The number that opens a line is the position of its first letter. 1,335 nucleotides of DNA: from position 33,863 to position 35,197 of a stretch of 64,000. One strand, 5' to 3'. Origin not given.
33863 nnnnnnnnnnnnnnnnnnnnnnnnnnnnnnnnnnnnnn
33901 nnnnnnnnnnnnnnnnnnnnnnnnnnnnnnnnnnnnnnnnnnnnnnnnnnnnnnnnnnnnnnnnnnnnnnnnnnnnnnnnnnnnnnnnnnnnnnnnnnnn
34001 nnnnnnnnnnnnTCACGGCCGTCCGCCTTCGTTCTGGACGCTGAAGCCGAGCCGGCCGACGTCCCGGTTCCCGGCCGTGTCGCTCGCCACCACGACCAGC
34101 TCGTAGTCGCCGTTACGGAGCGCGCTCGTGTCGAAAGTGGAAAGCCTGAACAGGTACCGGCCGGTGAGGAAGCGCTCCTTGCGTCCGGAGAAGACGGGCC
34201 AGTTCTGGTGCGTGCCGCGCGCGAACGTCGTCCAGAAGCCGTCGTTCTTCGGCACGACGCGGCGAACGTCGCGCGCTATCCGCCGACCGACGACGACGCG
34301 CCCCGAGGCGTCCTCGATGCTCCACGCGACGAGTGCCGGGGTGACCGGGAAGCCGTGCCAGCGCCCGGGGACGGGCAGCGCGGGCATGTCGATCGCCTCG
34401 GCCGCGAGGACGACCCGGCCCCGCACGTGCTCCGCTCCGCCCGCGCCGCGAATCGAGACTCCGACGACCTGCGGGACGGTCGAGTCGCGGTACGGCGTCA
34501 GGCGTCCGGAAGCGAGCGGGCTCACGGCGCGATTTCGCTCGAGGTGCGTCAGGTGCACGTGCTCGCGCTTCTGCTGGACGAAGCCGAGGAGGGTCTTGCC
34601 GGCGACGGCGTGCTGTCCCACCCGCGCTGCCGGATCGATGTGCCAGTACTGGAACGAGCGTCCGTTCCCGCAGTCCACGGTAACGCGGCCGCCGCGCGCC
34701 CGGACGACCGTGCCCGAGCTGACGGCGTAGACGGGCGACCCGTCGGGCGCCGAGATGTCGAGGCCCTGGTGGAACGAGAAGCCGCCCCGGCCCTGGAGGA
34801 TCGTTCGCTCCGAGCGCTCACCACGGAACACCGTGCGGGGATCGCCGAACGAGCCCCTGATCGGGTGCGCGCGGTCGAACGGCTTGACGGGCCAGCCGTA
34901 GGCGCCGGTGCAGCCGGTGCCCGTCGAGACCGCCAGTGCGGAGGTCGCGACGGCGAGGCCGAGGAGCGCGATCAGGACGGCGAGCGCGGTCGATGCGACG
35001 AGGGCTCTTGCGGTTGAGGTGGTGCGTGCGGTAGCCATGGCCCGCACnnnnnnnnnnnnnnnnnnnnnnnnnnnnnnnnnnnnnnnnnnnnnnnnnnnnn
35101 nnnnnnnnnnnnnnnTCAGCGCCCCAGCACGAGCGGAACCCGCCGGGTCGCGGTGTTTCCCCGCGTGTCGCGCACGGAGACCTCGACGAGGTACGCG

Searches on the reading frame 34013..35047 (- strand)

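Call 72: search_protein_families(library=pfam, proteins=[window:34013-35047:-], max_evalue=0.001)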
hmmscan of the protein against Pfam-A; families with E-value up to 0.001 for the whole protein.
window:34013-35047:- (344 aa): 1 family
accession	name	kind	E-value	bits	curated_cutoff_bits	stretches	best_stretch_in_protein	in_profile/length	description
PF01551.29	Peptidase_M23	-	5e-10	39.9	28.7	1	92-177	2-96/96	Peptidase family M23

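Call 84: search_protein_families(library=ncbifam, proteins=[window:34013-35047:-], max_evalue=0.01)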
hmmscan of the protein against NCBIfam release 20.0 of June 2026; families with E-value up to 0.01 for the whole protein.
window:34013-35047:- (344 aa): 3 families
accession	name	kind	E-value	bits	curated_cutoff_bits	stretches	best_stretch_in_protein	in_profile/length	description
NF033510.3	Ca_tandemer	repeat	0.00027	21.2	50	1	296-328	63-95/96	Ca2+-stabilized repeat-containing adhesin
NF052336.1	PdgHdaseHSB100310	equivalog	0.00038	19.9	500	1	87-166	50-139/316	peptidoglycan hydrolase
NF052530.1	Heli_ShapePgp3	exception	0.0025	17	300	1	91-146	165-226/270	peptidoglycan metallopeptidase Pgp3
